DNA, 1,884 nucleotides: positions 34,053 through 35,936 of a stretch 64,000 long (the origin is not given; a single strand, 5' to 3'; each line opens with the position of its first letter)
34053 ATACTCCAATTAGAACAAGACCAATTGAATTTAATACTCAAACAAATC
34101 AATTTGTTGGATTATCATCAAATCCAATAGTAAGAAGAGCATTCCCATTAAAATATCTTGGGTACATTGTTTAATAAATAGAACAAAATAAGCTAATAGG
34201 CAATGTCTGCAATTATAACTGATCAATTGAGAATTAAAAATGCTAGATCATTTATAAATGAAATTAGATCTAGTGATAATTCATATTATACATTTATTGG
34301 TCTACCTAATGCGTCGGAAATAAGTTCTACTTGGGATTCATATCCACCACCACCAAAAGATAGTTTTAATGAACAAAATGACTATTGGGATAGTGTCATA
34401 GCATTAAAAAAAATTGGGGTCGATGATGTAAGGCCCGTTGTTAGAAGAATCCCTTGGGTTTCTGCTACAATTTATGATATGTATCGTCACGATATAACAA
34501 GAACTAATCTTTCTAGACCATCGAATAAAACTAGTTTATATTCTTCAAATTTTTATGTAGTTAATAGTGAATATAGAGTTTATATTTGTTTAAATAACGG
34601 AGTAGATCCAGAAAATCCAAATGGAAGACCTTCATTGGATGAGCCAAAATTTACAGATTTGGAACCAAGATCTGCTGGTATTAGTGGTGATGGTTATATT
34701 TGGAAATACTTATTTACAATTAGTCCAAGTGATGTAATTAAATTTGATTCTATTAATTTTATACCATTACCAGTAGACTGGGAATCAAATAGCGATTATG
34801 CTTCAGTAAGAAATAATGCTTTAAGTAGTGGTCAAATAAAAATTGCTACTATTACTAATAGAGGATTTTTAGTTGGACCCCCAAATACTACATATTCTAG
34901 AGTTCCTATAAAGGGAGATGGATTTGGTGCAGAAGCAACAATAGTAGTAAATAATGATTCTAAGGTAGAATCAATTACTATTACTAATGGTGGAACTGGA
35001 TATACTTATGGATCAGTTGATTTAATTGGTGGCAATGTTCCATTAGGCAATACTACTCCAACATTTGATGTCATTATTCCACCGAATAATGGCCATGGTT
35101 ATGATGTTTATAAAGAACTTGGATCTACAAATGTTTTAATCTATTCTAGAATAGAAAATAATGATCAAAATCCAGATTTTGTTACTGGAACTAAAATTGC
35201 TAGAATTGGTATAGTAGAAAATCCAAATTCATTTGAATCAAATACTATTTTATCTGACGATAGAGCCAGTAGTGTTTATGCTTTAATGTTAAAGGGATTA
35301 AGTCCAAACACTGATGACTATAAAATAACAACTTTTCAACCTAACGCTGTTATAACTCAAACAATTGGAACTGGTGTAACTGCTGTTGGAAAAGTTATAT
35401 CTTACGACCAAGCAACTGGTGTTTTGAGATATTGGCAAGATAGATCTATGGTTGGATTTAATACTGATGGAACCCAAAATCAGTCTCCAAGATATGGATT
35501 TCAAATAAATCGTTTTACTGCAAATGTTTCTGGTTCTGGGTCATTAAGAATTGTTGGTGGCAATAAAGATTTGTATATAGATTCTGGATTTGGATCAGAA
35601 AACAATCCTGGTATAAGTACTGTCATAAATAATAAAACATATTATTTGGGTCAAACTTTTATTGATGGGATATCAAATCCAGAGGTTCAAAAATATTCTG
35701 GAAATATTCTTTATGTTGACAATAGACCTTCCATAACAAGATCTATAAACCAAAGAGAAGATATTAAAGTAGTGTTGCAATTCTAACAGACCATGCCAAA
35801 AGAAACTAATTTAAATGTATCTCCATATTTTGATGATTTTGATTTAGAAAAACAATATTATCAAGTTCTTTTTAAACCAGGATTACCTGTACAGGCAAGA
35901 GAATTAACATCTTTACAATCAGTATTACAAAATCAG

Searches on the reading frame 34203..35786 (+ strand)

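Call 9: search_protein_families(library=pfam, proteins=[window:34203-35786:+], max_evalue=0.01)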
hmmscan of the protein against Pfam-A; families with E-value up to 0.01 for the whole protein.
window:34203-35786:+ (527 aa): 1 family
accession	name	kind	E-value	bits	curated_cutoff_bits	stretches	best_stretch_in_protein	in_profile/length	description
PF09215.16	Phage-Gp8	-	7.2e-15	55.3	25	3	3-140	1-137/337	Bacteriophage T4, Gp8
